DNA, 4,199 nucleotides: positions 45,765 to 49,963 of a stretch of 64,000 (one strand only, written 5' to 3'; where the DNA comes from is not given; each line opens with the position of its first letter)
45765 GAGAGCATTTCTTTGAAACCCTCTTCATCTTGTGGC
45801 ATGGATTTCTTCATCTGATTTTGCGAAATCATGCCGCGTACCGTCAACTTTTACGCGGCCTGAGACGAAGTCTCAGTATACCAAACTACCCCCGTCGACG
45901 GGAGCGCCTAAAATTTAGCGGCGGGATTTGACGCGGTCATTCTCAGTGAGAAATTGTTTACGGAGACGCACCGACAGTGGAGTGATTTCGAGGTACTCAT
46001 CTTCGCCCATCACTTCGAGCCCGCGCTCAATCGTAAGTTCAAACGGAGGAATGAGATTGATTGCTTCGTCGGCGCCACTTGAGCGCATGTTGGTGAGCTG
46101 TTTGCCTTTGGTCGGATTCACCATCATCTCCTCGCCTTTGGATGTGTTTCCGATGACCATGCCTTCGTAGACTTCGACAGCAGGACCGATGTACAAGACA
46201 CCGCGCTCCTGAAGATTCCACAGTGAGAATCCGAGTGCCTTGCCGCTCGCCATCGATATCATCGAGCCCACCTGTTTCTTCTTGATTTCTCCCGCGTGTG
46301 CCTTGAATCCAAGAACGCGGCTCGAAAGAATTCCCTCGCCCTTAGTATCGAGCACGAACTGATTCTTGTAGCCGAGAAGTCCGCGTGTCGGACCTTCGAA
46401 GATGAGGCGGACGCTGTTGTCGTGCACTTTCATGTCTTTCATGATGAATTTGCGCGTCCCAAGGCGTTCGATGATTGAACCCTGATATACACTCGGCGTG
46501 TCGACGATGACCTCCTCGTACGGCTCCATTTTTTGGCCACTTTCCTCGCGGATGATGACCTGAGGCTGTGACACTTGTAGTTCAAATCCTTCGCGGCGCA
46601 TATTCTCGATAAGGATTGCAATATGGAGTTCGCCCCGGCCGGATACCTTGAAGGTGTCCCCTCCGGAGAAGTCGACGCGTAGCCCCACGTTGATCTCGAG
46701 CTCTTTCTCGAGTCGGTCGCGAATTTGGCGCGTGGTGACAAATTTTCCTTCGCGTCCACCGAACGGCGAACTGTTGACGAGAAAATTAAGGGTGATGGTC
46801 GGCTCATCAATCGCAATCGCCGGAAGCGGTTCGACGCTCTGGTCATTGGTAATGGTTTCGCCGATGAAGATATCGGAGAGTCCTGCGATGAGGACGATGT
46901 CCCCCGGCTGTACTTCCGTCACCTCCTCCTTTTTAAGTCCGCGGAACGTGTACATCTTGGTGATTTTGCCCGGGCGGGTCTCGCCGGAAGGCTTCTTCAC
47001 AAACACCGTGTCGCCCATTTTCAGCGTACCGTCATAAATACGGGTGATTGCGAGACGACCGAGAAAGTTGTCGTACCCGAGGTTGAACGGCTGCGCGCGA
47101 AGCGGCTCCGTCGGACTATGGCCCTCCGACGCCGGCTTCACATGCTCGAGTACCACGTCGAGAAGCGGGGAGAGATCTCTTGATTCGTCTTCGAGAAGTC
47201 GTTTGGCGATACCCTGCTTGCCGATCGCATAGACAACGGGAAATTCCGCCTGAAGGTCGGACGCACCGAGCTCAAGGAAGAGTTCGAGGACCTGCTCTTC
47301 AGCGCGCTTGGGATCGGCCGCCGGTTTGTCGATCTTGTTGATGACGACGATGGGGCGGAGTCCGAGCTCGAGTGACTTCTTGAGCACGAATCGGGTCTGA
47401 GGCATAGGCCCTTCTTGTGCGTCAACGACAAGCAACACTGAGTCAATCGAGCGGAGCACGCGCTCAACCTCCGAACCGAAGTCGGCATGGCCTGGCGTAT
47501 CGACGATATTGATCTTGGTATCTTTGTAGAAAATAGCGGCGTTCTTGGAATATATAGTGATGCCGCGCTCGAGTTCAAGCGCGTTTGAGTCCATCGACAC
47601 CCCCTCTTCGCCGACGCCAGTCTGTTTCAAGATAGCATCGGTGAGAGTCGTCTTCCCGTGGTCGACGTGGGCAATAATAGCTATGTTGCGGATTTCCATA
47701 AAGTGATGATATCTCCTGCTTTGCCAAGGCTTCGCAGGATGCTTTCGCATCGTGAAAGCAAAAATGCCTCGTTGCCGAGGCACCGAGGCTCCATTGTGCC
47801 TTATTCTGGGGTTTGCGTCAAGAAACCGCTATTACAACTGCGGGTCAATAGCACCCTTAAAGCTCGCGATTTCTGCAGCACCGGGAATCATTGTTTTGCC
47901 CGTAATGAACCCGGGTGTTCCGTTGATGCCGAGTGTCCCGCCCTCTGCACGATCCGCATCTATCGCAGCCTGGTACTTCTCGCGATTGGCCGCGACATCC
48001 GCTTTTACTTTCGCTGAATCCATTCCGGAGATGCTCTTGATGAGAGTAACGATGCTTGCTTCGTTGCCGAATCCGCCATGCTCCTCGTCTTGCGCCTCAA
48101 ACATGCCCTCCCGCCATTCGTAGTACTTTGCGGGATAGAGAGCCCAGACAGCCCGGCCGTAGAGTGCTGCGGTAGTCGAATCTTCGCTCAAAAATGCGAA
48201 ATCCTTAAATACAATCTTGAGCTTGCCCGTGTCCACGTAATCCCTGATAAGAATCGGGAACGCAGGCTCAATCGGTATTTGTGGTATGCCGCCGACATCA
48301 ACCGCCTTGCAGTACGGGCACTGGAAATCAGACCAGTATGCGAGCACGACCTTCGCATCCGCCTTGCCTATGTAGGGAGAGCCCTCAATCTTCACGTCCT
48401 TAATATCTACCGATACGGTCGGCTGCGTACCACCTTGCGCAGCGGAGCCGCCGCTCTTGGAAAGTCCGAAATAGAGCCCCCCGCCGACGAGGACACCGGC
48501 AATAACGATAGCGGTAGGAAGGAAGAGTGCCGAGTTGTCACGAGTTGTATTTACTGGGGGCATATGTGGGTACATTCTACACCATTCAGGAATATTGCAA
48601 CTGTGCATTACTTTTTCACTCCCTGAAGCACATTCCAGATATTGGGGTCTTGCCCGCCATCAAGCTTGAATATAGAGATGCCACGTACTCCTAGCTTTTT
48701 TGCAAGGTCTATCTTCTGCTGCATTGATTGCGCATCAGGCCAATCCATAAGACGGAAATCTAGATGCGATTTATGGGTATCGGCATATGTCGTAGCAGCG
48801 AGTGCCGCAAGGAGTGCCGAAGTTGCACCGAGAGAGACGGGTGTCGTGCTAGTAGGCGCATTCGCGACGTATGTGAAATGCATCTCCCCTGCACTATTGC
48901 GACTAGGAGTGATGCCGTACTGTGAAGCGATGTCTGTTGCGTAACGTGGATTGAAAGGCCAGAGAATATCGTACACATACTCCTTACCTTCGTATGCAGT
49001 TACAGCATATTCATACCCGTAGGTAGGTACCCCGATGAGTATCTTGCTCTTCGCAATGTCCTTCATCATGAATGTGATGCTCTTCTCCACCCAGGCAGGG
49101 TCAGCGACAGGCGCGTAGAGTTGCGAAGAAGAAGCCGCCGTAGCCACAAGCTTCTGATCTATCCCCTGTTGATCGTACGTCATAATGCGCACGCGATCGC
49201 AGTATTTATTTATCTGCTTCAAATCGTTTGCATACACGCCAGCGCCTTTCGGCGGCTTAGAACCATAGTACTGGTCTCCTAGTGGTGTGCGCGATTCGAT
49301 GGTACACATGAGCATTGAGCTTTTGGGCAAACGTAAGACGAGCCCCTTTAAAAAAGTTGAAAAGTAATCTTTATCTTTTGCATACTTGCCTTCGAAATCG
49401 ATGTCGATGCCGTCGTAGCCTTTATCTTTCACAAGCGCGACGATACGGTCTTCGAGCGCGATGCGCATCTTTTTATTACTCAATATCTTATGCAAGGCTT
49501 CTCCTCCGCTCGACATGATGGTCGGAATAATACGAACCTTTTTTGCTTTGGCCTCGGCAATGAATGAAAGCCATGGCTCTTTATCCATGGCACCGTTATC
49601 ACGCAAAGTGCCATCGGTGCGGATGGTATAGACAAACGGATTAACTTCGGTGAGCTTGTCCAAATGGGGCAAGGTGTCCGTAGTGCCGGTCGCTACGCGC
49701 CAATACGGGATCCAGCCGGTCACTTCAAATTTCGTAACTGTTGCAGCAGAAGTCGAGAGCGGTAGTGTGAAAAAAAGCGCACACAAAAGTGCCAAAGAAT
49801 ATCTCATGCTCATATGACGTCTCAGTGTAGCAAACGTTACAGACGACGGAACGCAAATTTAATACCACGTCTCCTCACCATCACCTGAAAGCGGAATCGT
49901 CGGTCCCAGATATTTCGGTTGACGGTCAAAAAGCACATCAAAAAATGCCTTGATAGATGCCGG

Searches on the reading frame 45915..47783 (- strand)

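Call 63: search_protein_families(library=pfam, proteins=[window:45915-47783:-], max_evalue=0.001)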
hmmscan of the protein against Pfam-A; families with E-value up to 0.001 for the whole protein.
window:45915-47783:- (622 aa): 7 families
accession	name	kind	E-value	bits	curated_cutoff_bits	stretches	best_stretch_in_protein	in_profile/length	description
PF00009.33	GTP_EFTU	-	3.5e-52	177.2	26.5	1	30-216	2-187/188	Elongation factor Tu GTP binding domain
PF21018.2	BipA_C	-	6.5e-39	132.5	23.8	1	506-613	2-109/110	TypA/BipA C-terminal domain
PF00679.30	EFG_C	-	9e-15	54.9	27.9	1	418-502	2-87/89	Elongation factor G C-terminus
PF03144.31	GTP_EFTU_D2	-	1e-13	51.9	30.3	1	242-312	1-73/73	Elongation factor Tu domain 2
PF22042.2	EF-G_D2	-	2.5e-12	47.1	27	1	233-312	7-82/84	Elongation factor G domain 2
PF01926.29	MMR_HSR1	-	5.8e-07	30.1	21.9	1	34-150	2-113/113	50S ribosome-binding GTPase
PF02421.24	FeoB_N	-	0.00015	21.8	27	1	74-171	32-135/156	Ferrous iron transport protein B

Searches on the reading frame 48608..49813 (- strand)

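Call 63: search_protein_families(library=pfam, proteins=[window:48608-49813:-], max_evalue=0.001)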
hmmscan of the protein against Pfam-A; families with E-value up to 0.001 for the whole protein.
window:48608-49813:- (401 aa): 1 family
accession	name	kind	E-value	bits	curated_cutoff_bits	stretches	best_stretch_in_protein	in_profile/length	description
PF00704.34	Glyco_hydro_18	-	2.5e-28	100.1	29.6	1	37-385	5-315/317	Glycosyl hydrolases family 18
